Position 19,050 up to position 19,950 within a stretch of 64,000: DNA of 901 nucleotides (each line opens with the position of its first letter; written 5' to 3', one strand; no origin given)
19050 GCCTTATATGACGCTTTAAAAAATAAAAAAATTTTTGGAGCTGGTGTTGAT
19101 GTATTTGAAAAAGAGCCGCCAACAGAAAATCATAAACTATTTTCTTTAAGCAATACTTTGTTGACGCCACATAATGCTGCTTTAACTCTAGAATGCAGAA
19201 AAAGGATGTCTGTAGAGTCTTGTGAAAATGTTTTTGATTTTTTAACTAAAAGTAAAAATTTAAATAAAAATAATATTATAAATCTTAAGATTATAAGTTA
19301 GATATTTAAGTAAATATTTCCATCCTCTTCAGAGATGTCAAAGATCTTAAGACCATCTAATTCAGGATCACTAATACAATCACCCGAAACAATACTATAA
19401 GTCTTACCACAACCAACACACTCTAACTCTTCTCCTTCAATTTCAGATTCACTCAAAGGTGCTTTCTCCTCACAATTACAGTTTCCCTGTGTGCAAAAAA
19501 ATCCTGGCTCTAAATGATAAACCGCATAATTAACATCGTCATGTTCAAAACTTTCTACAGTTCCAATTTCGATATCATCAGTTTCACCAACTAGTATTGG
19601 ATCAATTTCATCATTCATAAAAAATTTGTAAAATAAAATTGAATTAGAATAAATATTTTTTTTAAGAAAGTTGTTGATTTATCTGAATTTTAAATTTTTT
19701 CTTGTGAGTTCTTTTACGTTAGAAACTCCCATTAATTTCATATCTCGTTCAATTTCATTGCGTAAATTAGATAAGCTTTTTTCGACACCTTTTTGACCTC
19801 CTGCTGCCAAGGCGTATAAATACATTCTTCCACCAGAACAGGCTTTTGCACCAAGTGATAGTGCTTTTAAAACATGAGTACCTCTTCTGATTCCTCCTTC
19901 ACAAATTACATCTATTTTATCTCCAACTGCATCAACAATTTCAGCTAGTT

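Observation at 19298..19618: Natural all-cysteine Rieske-fold protein (CxH...CxxH changed to CxC...CxxC): possible rubredoxin-like electron carrier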

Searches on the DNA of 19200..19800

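Call 59: search_rna_families(source=window, start=19200, end=19800, threshold=evalue, max_evalue=1)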
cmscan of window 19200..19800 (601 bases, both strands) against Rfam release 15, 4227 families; matches with E-value up to 1: 0.
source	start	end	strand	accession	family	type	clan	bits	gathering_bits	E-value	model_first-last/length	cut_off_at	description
